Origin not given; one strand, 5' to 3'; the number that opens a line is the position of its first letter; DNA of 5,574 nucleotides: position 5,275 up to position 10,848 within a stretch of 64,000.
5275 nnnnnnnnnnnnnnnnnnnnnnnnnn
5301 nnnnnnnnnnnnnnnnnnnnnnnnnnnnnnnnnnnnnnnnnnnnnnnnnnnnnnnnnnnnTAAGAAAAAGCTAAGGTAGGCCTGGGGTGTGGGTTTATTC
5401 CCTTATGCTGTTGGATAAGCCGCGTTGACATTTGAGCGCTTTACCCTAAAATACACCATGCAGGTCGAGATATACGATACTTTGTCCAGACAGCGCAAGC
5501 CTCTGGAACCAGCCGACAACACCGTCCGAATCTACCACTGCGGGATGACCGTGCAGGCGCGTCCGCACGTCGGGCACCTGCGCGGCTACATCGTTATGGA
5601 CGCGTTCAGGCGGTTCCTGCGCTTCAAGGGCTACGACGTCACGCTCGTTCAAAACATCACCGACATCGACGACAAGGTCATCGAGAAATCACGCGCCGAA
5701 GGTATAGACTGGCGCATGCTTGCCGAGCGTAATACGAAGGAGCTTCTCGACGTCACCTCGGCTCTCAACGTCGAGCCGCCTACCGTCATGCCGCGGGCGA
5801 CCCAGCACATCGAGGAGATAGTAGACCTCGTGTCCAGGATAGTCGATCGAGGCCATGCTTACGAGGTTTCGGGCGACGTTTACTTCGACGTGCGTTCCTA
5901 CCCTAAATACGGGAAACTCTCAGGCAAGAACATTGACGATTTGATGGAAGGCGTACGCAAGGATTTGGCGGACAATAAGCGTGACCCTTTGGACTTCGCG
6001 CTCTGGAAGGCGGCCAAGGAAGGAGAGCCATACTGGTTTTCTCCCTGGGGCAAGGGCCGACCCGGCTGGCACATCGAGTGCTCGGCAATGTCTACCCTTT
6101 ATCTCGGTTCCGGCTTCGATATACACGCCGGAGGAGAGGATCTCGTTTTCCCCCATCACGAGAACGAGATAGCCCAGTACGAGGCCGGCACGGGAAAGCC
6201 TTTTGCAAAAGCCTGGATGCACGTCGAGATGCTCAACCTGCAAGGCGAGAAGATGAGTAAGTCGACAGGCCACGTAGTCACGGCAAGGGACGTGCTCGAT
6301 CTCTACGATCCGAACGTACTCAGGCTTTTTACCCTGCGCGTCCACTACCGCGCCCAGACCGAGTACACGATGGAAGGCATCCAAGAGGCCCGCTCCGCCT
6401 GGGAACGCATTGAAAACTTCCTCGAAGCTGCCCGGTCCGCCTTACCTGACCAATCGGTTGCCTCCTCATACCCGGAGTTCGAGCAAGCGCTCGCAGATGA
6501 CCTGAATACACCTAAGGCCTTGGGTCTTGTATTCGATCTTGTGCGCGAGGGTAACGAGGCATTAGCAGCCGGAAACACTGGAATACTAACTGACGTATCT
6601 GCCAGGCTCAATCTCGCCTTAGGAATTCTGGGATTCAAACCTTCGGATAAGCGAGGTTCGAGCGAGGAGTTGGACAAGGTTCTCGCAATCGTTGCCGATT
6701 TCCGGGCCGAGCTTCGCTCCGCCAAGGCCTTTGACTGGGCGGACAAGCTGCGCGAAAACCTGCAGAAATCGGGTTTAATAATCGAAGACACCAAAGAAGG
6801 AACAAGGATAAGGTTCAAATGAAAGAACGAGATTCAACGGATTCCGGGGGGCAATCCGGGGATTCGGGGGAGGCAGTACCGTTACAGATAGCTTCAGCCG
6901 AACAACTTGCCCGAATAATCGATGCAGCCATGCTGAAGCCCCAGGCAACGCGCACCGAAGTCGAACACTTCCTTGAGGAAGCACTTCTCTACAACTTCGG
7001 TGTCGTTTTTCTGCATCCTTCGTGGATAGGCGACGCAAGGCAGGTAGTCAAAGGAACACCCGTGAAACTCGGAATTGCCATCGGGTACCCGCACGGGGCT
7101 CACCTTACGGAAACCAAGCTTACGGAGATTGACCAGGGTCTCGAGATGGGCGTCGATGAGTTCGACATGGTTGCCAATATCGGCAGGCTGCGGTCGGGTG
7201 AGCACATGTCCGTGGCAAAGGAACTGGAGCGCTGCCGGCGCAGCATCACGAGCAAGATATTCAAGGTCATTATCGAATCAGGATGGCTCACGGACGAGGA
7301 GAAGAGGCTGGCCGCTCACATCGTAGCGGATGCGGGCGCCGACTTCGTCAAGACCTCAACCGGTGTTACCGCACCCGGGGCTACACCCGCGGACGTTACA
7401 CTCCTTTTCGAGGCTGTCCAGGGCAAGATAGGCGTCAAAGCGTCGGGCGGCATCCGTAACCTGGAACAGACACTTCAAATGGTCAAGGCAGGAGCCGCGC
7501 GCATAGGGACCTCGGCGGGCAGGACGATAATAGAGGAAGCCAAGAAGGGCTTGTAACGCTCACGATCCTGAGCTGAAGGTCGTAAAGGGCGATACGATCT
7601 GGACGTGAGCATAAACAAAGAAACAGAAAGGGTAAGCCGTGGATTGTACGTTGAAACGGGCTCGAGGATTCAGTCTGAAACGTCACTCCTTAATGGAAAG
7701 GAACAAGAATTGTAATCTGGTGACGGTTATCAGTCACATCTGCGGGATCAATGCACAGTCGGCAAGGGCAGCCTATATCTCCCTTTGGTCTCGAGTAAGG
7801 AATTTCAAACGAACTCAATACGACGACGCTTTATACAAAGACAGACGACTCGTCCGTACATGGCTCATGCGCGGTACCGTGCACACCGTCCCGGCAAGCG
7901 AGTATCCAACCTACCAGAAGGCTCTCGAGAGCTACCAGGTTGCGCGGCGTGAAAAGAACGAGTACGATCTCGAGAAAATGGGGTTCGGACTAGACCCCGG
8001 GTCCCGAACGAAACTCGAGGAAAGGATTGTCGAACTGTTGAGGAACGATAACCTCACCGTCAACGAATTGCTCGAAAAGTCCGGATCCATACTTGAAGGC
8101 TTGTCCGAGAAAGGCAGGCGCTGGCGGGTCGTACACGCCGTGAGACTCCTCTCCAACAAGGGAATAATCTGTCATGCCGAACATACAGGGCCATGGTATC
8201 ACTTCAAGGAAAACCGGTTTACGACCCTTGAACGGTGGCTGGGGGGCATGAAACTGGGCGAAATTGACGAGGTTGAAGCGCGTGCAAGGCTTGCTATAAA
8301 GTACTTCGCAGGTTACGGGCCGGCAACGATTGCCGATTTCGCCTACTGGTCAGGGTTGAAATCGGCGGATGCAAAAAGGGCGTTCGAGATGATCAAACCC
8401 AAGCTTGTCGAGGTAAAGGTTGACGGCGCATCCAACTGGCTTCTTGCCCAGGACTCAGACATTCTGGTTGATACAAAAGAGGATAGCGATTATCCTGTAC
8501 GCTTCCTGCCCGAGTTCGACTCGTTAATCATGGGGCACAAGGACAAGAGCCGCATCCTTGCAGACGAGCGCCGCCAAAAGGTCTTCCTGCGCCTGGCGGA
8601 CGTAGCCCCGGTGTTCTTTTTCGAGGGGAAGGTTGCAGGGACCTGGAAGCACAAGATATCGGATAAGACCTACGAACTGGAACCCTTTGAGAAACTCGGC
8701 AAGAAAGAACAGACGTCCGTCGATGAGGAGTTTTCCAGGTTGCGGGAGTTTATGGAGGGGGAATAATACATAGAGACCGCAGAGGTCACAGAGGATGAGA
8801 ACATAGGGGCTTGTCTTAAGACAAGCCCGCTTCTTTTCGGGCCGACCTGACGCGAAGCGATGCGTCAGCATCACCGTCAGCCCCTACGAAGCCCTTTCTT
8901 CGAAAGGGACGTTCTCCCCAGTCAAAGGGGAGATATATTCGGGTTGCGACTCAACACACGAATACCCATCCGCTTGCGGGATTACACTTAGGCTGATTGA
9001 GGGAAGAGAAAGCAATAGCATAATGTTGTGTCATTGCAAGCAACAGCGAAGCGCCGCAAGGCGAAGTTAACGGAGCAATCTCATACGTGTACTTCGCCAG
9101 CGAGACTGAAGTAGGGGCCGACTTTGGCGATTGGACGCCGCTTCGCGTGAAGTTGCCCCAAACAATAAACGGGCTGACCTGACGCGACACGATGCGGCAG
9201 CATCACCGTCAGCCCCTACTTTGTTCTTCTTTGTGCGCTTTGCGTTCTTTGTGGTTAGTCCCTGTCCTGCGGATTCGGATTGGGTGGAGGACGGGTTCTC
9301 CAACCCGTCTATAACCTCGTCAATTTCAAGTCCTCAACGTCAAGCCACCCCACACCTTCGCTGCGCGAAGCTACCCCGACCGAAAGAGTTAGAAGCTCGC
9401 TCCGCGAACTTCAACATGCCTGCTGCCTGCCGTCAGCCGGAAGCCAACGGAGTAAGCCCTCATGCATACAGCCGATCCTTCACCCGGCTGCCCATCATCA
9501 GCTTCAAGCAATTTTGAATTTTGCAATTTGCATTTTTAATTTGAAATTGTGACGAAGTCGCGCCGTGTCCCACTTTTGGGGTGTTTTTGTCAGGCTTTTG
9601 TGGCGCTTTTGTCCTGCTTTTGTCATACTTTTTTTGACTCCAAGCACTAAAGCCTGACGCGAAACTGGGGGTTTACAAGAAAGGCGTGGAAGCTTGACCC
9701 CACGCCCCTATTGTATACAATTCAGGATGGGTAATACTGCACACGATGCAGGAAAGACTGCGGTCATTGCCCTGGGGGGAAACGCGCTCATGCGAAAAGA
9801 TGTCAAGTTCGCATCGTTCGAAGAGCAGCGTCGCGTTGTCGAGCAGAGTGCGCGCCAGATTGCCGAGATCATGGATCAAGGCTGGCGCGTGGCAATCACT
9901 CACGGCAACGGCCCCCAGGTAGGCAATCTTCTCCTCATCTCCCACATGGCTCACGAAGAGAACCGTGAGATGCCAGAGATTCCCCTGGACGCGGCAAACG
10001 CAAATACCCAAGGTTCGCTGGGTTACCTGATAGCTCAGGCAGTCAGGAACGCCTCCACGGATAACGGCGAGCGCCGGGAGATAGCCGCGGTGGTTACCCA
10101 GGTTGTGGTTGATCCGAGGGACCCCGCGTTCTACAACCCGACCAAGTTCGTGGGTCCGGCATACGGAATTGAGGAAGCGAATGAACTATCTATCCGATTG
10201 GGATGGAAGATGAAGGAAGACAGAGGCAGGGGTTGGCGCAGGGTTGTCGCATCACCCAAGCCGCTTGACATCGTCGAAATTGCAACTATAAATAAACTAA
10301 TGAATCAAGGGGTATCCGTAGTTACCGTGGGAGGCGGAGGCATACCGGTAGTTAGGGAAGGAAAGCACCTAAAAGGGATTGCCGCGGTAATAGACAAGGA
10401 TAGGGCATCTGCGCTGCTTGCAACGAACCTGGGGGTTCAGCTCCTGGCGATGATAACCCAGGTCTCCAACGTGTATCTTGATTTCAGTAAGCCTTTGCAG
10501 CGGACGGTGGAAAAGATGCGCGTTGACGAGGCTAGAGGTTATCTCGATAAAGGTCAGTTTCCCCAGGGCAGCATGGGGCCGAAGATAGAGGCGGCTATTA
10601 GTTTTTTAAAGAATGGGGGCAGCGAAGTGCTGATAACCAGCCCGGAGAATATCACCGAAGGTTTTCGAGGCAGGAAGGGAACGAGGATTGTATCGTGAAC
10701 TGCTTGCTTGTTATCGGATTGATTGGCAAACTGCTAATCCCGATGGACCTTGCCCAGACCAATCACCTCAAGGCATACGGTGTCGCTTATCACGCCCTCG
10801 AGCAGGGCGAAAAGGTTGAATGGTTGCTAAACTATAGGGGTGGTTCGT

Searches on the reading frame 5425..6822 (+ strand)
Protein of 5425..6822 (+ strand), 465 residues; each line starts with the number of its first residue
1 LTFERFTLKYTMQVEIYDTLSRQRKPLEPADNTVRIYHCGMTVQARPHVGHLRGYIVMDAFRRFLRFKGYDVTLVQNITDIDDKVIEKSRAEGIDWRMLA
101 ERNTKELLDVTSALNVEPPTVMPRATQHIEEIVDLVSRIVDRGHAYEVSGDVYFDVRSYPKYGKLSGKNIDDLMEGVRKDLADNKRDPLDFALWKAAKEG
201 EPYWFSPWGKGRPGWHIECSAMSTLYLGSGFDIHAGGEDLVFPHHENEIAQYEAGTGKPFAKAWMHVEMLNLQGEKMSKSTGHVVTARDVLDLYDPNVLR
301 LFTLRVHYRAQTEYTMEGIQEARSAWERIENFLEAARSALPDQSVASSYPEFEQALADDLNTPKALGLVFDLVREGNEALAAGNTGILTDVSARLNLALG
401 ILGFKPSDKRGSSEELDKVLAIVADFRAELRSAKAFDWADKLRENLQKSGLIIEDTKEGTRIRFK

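Call 36: search_protein_families(library=pfam, proteins=[window:5425-6822:+], max_evalue=0.00001)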
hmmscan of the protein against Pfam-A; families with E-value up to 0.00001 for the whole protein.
window:5425-6822:+ (465 aa): 5 families
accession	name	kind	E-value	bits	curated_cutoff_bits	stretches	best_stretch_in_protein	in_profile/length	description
PF01406.26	tRNA-synt_1e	-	6.2e-119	397.3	27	1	31-323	7-300/301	tRNA synthetases class I (C) catalytic domain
PF09334.17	tRNA-synt_1g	-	3.2e-16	59.5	20.1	2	43-157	10-125/391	tRNA synthetases class I (M)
PF01921.24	tRNA-synt_1f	-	1.2e-11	44.6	27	1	268-334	273-340/360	tRNA synthetases class I (K)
PF09190.17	DALR_2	-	2.4e-10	41.2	22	1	351-404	1-55/57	DALR domain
PF00133.28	tRNA-synt_1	-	3.1e-07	30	22.7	0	257-308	356-407/414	tRNA synthetases class I (I, L, M and V)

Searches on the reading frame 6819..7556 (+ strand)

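Call 36: search_protein_families(library=pfam, proteins=[window:6819-7556:+], max_evalue=0.00001)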
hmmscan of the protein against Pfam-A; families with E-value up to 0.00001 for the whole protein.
window:6819-7556:+ (245 aa): 1 family
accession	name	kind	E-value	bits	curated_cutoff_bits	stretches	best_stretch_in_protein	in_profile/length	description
PF01791.15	DeoC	-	2.4e-17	63.8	23.8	1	45-237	20-226/229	DeoC/LacD family aldolase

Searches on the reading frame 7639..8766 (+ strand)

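Call 36: search_protein_families(library=pfam, proteins=[window:7639-8766:+], max_evalue=0.00001)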
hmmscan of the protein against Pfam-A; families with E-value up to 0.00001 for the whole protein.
window:7639-8766:+ (375 aa): 1 family
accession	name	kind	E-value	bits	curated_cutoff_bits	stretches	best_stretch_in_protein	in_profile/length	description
PF06224.18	AlkZ-like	-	1.8e-70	238.6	25.9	1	31-371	1-329/329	DNA glycosylase AlkZ-like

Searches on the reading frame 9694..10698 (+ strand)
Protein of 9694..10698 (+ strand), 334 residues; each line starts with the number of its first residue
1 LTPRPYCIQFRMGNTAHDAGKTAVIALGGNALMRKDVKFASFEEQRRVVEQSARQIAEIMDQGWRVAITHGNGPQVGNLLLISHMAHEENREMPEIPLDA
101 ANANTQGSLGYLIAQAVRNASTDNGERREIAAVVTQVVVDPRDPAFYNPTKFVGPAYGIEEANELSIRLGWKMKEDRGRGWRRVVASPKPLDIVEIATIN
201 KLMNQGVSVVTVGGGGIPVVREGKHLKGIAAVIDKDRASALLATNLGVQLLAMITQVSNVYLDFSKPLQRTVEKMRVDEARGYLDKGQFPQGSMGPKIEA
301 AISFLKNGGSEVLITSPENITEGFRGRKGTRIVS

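Call 36: search_protein_families(library=pfam, proteins=[window:9694-10698:+], max_evalue=0.00001)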
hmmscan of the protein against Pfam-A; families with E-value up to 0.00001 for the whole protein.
window:9694-10698:+ (334 aa): 1 family
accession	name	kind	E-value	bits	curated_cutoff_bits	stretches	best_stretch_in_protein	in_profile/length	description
PF00696.33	AA_kinase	-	4.5e-26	92.4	24.9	1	21-316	1-234/234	Amino acid kinase family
